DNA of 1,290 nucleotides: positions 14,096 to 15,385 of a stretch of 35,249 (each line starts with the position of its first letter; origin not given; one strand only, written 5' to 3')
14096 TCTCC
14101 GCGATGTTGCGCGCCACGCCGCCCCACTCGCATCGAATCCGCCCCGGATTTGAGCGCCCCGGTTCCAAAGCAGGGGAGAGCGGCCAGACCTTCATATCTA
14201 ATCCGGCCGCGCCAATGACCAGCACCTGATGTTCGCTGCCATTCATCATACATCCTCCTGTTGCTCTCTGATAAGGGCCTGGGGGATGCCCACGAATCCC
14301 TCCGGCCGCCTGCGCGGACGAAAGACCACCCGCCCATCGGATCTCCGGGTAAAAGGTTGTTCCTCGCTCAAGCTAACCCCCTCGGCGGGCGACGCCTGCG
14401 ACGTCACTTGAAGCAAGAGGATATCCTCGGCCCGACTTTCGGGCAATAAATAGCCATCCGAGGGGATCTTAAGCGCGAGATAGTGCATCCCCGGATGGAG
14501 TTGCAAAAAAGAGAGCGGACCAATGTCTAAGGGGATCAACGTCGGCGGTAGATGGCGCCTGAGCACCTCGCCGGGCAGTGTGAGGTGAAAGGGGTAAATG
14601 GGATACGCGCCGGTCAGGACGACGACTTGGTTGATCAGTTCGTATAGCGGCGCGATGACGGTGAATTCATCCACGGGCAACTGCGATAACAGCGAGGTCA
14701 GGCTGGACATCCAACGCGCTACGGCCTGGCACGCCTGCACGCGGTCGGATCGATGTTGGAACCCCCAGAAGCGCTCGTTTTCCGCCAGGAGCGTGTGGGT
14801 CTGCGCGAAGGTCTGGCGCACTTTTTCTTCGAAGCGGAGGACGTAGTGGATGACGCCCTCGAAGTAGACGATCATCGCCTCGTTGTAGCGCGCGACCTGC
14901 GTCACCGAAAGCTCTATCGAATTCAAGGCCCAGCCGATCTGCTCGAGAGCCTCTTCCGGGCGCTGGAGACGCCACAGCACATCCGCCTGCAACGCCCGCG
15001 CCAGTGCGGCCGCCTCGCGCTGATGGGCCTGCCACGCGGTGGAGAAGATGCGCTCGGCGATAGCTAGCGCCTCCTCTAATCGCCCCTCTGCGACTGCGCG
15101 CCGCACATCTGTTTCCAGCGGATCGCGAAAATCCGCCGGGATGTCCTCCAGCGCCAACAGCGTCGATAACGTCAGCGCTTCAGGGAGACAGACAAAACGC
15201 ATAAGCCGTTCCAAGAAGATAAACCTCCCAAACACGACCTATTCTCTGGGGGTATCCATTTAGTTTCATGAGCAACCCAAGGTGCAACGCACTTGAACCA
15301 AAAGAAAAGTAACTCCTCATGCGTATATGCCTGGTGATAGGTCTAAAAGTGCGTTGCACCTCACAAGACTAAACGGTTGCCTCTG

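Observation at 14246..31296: Candidate undescribed cell-envelope module: two giant DUF11-repeat proteins, two polytopic SPFH scaffolds and an unknown 318-aa protein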

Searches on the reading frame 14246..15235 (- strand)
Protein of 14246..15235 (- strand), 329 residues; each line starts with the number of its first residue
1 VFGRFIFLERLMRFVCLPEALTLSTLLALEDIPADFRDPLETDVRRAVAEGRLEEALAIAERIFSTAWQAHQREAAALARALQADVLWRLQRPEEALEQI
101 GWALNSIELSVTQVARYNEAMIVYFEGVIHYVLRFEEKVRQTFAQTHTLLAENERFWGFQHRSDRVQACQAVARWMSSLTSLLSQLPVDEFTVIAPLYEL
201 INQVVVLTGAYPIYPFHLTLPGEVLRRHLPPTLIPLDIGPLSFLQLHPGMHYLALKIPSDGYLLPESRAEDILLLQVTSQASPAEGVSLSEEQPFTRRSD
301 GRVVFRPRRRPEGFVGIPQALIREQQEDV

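Call 4: search_protein_families(library=pfam, proteins=[window:14246-15235:-], max_evalue=0.01)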
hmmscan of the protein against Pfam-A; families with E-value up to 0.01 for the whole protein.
window:14246-15235:- (329 aa): 0 families

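Call 6: search_protein_families(library=ncbifam, proteins=[window:14246-15235:-], max_evalue=0.01)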
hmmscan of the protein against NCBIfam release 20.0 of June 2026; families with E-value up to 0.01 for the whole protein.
window:14246-15235:- (329 aa): 0 families

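Call 19: find_homologous_proteins(query=window:14246-15202:-)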
Query window:14246-15202:- (318 aa): 6 proteins with E <= 0.001 among 8000 candidates.
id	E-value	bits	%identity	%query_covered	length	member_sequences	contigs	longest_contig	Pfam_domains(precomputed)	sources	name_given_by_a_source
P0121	2.7e-203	692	99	100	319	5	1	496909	-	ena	-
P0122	1.1e-193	660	94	100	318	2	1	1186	-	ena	-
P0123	4.5e-184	629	90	100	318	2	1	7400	-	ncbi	-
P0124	1.6e-180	617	88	100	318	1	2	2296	-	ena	-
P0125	1.6e-128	446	87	73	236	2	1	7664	-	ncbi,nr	ncbi:MAG: hypothetical protein GVY30_04520, partial [Chloroflexi bacterium]|nr:hypothetical protein 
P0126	4.4e-80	287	46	100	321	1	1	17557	-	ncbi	-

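Call 24: search_solved_structures(query=A2, max_evalue=10, show_alignments=2)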
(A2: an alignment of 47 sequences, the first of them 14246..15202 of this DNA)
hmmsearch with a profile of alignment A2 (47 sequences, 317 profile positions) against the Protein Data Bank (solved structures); distinct sequences matched with E-value up to 10: 51.
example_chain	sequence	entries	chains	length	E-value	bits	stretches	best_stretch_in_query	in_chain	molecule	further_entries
9k7u_A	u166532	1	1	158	2.7e-08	36.6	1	28-95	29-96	Heter-Zn2-HEHE-22A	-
6mfv_A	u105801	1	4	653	0.00035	23.1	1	34-94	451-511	tetratricopeptide repeat sensor PH0952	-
9e5c_6s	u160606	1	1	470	0.0033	19.9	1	26-93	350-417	Tetratricopeptide repeat protein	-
9y6s_6s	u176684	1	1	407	0.0065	18.9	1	33-93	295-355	Anaphase-promoting complex subunit 5 domain-containing protein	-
4ynw_A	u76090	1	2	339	0.031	16.7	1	20-92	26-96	ACL4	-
4jhr_A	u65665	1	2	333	0.081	15.3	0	39-89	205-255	G-protein-signaling modulator 2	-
3q15_A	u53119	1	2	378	0.09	15.2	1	39-95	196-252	Response regulator aspartate phosphatase H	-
4ynv_A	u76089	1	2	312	0.09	15.2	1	26-92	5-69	ACL4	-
5tqb_B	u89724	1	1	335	0.1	15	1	26-92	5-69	Assembly chaperone of ribosomal protein L4 (Acl4)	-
7t7t_A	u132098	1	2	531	0.11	14.9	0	39-93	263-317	Protein TONSOKU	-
9s7t_B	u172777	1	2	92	0.17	14.3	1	17-56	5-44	DBS5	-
2hr2_A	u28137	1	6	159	0.18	14.2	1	28-98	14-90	Hypothetical protein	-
5oj8_A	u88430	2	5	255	0.25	13.8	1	21-93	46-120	Kinesin light chain 1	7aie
3nf1_A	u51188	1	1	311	0.33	13.3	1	21-93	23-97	Kinesin light chain 1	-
2kc7_A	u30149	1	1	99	0.37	13.2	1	27-93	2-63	bfr218_protein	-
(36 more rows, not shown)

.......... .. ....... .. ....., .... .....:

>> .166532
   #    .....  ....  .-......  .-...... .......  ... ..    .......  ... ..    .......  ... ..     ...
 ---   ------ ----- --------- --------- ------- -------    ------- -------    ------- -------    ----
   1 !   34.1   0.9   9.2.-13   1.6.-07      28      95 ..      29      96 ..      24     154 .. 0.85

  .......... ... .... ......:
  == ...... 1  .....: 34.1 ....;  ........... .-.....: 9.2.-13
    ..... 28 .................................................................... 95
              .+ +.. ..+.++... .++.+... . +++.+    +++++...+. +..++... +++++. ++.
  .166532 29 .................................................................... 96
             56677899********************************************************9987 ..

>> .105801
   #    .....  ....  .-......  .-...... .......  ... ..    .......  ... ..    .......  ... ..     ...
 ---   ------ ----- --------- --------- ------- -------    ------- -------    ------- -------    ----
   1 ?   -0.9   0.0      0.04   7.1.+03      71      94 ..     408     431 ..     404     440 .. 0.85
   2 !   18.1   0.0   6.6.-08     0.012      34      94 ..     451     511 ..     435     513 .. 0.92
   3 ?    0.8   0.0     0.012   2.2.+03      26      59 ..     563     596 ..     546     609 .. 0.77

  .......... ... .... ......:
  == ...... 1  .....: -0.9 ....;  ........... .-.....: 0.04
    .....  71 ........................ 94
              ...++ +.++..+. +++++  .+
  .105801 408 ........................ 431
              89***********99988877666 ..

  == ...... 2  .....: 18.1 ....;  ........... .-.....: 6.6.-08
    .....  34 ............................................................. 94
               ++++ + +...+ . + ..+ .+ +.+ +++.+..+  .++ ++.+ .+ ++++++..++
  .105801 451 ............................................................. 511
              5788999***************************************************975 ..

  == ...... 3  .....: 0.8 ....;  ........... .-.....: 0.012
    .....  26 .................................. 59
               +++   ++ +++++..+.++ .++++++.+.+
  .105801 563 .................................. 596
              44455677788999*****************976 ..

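Call 25: search_protein_families(library=pfam, alignment_id=A2, max_evalue=1)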
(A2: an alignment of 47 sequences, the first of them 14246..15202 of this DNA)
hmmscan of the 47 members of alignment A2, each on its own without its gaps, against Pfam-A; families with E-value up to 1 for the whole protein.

A. member 1, window:14246-15202:- (318 aa): 2 families
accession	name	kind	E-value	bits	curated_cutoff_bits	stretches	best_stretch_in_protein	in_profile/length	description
PF13424.12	TPR_12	-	0.011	16.4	30.1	1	38-93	15-72/77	Tetratricopeptide repeat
PF13428.12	TPR_14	-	0.13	13.4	23.5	0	35-59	10-34/44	Tetratricopeptide repeat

B. families by the number of members that match (of 47 scanned): 62 families (the first 25 are shown)
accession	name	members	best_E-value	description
PF13424.12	TPR_12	30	6.9e-14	Tetratricopeptide repeat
PF07719.23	TPR_2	26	3.2e-07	Tetratricopeptide repeat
PF00515.34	TPR_1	19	1.8e-05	Tetratricopeptide repeat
PF17874.7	TPR_MalT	17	2.5e-07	MalT-like TPR region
PF13432.12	TPR_16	13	3.8e-05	Tetratricopeptide repeat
PF13176.12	TPR_7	13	0.0015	Tetratricopeptide repeat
PF13428.12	TPR_14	12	0.00044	Tetratricopeptide repeat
PF13374.12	TPR_10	11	1.9e-06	Tetratricopeptide repeat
PF07721.20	TPR_4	7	2.6e-05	Tetratricopeptide repeat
PF13181.12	TPR_8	7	0.00094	Tetratricopeptide repeat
PF00962.28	A_deaminase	4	0.00017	Adenosine deaminase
PF20035.4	DUF6439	4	0.012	Family of unknown function (DUF6439)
PF14559.12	TPR_19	4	0.027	Tetratricopeptide repeat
PF12968.13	DUF3856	3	0.034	Domain of Unknown Function (DUF3856)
PF09613.16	HrpB1_HrpK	3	0.043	Bacterial type III secretion protein (HrpB1_HrpK)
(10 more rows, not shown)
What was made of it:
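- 14246..15202 (-): The 318-aa partner protein: a TPR domain (residues ~1-175) plus a small unassigned beta domain (~180-312), with no transmembrane segment. TPR_12 matches in 30 of 47 orthologs (call 25).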

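Call 26: find_homologous_proteins(query=A2, max_evalue=0.00001)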
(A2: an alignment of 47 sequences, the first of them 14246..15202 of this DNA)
Query A2 (47 sequences) (318 aa, profile of the alignment): 24 proteins with E <= 0.00001 among 8000 candidates.
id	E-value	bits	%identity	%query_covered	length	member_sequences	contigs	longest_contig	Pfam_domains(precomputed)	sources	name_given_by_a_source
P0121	4.4e-113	396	99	100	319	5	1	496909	-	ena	-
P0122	6.1e-112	392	94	100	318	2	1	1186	-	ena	-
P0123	1.0e-109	385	90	100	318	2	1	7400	-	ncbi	-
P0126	9.4e-109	382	46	100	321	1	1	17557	-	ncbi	-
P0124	8.7e-108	378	88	100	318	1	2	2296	-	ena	-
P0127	8.0e-78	280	23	42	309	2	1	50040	PF17874.8,PF13424.13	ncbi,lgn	-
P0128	1.1e-77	279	23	55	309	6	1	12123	PF17874.8,PF13424.13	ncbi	-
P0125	4.3e-77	278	87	73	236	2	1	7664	-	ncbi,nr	ncbi:MAG: hypothetical protein GVY30_04520, partial [Chloroflexi bacterium]|nr:hypothetical protein 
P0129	4.1e-73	264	20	85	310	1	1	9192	PF07721.21,PF17874.8,PF13424.13,PF07719.24,PF13374.13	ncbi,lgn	-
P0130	3.1e-71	258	20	51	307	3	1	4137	PF13424.13,PF07719.24,PF13374.13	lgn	-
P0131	5.0e-71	258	18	80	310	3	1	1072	PF13424.13,PF07719.24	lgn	-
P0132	4.5e-70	254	24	61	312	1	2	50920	PF00515.35,PF13424.13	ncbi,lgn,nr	ncbi:MAG: tetratricopeptide repeat protein [Anaerolineae bacterium]|nr:tetratricopeptide repeat prot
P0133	5.7e-70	254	20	51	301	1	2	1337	PF13424.13,PF07719.24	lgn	-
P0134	1.9e-68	249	19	42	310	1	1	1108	PF13424.13,PF07719.24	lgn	-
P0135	1.9e-67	246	19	42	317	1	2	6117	PF13424.13,PF13432.13,PF07719.24,PF13374.13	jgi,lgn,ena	jgi:hypothetical protein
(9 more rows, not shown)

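Call 34: predict_structure(alignment_id=A3)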
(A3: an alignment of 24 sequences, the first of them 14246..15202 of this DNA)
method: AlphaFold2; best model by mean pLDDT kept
length: 318 residues; sequences in the alignment: 24
mean_pLDDT: 68.1   pTM: 0.66
mean pLDDT of the five models: 68.1, 66.3, 65.1, 64.9, 60.8
residues with pLDDT >= 90: 107; 70-90: 66; 50-70: 32; < 50: 113
segments of 3 or more residues with pLDDT < 50: 188-194, 204-245, 247-254, 263-318
pLDDT, mean of each block of 10 residues (from residue 1): 70 88 91 79 91 95 95 88 94 86 93 96 92 96 92 89 90 75 57 56 42 35 31 33 48 51 43 28 37 31 37 41
secondary structure, 60 per line:
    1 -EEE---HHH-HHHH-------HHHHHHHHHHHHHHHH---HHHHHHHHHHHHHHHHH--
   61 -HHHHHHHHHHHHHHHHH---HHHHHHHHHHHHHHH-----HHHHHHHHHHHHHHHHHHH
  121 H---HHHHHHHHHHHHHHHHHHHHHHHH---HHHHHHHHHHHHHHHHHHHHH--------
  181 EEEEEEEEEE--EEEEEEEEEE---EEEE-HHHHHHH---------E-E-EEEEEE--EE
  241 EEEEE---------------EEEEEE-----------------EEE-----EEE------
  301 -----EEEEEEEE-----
elements in order: E2-4 H12-15 H23-38 H42-58 H62-78 H82-96 H102-121 H125-148 H152-172 E181-190 E193-202 E206-209 H211-217 E231-236 E239-245 E261-266 E284-286 E292-294 E306-313
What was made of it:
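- Tried and rejected: It left the C-terminal domain below pLDDT 50 (call 34).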

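Call 43: search_protein_families(library=padloc, proteins=[window:14246-15202:-], max_evalue=0.01)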
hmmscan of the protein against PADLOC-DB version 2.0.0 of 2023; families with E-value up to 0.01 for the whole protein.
window:14246-15202:- (318 aa): 0 families

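Call 72: search_protein_representatives(alignment_id=A3)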
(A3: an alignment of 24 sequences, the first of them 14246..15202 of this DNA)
Query: 24 sequences, 309 profile positions. Proteins with E-value up to 0.001 (for the whole library): 8032; up to 1e-10: 650; up to 1e-30: 57. The best 150 are listed.
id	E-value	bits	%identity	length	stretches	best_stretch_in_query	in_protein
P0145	5.0e-126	436.3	-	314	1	1-308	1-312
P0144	3.7e-125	433.4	-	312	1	1-309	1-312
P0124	2.8e-92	325.4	-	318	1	1-309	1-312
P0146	2.9e-65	236.7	-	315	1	19-309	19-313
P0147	1.9e-62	227.4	-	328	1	8-309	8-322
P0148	1.7e-60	221.0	-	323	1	7-309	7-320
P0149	3.1e-59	216.9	-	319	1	9-309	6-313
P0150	1.1e-52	195.4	-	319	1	4-291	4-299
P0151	4.3e-52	193.4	-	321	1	9-308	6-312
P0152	2.3e-48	181.2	-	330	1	41-304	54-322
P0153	8.8e-48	179.3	-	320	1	9-308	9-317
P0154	9.5e-48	179.2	-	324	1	9-309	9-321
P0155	1.4e-47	178.6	-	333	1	10-309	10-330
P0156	1.2e-46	175.5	-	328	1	10-309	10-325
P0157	1.8e-46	175.0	-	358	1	25-306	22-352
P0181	1.5e-35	139.1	-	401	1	35-299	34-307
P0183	2.6e-35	138.3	-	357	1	23-286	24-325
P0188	2.6e-34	135.0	-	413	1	10-297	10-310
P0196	1.3e-31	126.2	-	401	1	9-294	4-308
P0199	6.6e-31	123.9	-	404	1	23-298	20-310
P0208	4.3e-28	114.6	-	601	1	10-296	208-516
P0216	6.2e-26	107.5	-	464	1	39-297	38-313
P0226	1.5e-23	99.7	-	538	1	10-309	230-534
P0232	6.4e-23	97.6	-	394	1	16-305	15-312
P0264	5.0e-19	84.8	-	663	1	40-196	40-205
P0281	5.1e-18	81.5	-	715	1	36-192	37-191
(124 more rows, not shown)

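Call 75: search_protein_families(library=pfam, proteins=[P0208, P0226, P0181, P0188, P0196, P0199, P0216, P0232, P0264, P0281], max_evalue=0.001)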
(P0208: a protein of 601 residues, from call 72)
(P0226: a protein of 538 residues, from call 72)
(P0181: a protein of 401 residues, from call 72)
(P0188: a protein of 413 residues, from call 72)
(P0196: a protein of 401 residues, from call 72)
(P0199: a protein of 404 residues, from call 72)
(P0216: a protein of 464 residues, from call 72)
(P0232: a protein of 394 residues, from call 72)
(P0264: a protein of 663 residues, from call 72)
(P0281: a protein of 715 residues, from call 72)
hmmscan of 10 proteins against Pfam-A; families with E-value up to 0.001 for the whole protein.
P0208 (601 aa): 1 family
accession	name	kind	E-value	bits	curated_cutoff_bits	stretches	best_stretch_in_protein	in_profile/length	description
PF19960.5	EAD7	-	1.2e-09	38.2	32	1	8-68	1-61/62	Effector-associated domain 7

P0226 (538 aa): 1 family
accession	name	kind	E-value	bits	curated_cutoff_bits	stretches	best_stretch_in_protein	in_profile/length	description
PF19960.5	EAD7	-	1.4e-13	50.9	32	1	19-78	1-60/62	Effector-associated domain 7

P0181 (401 aa): 3 families
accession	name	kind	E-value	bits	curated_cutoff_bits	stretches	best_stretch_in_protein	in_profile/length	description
PF13424.12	TPR_12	-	1.9e-10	41.2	30.1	1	33-94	13-76/77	Tetratricopeptide repeat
PF00515.34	TPR_1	-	8.8e-06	25.8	27.8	0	63-89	1-27/34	Tetratricopeptide repeat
PF07719.23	TPR_2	-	3.1e-05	24.2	27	0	64-92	2-30/34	Tetratricopeptide repeat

P0188 (413 aa): 6 families
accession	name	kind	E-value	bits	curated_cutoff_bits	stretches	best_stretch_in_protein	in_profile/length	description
PF13424.12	TPR_12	-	2.1e-10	41.1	30.1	1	33-94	13-76/77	Tetratricopeptide repeat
PF07719.23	TPR_2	-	3.1e-08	33.6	27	0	110-137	5-32/34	Tetratricopeptide repeat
PF17874.7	TPR_MalT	-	2.6e-06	27.4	45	1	26-95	83-154/336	MalT-like TPR region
PF00515.34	TPR_1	-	0.00019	21.5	27.8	0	110-134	5-29/34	Tetratricopeptide repeat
PF13432.12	TPR_16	-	0.00038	21.3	32.7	0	108-136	33-61/65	Tetratricopeptide repeat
PF13428.12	TPR_14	-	0.00083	20.3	23.5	0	108-139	3-34/44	Tetratricopeptide repeat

P0196 (401 aa): 1 family
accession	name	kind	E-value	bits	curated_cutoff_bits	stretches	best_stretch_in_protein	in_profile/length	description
PF13424.12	TPR_12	-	3.4e-07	30.8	30.1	1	63-132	3-71/77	Tetratricopeptide repeat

P0199 (404 aa): 4 families
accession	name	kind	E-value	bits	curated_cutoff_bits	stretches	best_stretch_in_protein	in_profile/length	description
PF13424.12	TPR_12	-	5.1e-10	39.8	30.1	1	33-92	14-75/77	Tetratricopeptide repeat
PF07719.23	TPR_2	-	2.7e-05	24.4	27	0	110-134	6-30/34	Tetratricopeptide repeat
PF17874.7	TPR_MalT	-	9.9e-05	22.2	45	0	33-99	51-117/336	MalT-like TPR region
PF00515.34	TPR_1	-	0.00085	19.5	27.8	0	109-129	5-25/34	Tetratricopeptide repeat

P0216 (464 aa): 0 families

P0232 (394 aa): 1 family
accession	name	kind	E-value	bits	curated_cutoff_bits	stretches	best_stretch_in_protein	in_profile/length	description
PF13424.12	TPR_12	-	0.00032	21.3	30.1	1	62-129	2-68/77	Tetratricopeptide repeat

P0264 (663 aa): 4 families
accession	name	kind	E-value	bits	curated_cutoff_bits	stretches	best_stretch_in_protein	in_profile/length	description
PF12770.12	CHAT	-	1.3e-08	35.1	24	1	397-645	3-270/289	CHAT domain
PF13424.12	TPR_12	-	1.5e-05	25.5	30.1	1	62-140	1-76/77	Tetratricopeptide repeat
PF08238.18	Sel1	-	2.6e-05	25.1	30.7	1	108-138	2-34/36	Sel1 repeat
PF01364.23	Peptidase_C25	-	0.00096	18.9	23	0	512-657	219-370/374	Peptidase family C25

P0281 (715 aa): 1 family
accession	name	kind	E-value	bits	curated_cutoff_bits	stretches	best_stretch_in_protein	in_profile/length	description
PF13808.11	DDE_Tnp_1_assoc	-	2.2e-14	53.7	32.3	1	344-418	14-88/88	DDE_Tnp_1-associated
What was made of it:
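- Two metagenomic proteins, P0208 and P0226, fuse an N-terminal EAD7 effector-associated domain to a full TPR-beta module (calls 72, 75).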

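Call 77: find_encoding_contigs(protein=P0226, flank=8000, max_places=3)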
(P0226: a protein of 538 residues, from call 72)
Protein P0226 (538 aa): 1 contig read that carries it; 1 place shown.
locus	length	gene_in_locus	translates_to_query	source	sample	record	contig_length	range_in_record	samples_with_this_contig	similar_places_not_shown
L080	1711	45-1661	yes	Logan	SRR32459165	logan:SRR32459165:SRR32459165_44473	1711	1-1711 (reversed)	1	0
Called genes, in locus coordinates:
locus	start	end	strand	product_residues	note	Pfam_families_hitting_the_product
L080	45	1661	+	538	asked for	PF19960:EAD7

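Call 78: find_encoding_contigs(protein=P0208, flank=8000, max_places=3)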
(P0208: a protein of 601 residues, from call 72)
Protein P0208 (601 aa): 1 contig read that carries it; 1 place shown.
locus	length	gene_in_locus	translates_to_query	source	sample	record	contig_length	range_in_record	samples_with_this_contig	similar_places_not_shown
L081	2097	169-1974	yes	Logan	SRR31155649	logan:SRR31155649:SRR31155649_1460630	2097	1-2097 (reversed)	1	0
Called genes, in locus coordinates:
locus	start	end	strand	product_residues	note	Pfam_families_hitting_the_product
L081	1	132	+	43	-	?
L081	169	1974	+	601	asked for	PF19960:EAD7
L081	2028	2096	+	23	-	?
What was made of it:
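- The EAD7 fusions lie on 1.7-2.1-kb contigs with no usable context (calls 77, 78).
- Tried and rejected: The contigs are too short (calls 77, 78).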

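Call 79: predict_structure(alignment_id=A4)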
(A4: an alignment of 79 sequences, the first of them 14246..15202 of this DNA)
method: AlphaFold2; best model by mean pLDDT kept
length: 318 residues; sequences in the alignment: 79
mean_pLDDT: 87.7   pTM: 0.85
mean pLDDT of the five models: 87.7, 87.2, 85.1, 82.7, 81.9
residues with pLDDT >= 90: 201; 70-90: 78; 50-70: 31; < 50: 8
segments of 3 or more residues with pLDDT < 50: 294-296, 316-318
pLDDT, mean of each block of 10 residues (from residue 1): 92 96 97 92 97 98 98 96 98 94 97 98 96 98 95 96 97 87 93 91 79 77 70 77 93 89 83 69 62 53 79 66
secondary structure, 60 per line:
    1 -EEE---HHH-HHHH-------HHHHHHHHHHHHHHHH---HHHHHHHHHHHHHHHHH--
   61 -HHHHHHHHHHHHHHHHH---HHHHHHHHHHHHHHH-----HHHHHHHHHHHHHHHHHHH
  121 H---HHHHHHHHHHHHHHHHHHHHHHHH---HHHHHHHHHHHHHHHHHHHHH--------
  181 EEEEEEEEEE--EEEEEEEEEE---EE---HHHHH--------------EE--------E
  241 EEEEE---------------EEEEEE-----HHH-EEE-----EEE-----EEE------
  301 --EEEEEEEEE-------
elements in order: E2-4 H12-15 H23-38 H42-58 H62-78 H82-96 H102-121 H125-148 H152-172 E181-190 E193-202 H211-215 E240-245 E261-266 E276-278 E284-286 E292-294 E303-311
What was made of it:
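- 14246..15202 (-): AlphaFold2 model with pLDDT 87.7 and pTM 0.85 (call 79).
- Checked: Its N-terminal half is a TPR domain (calls 24, 25, 79).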
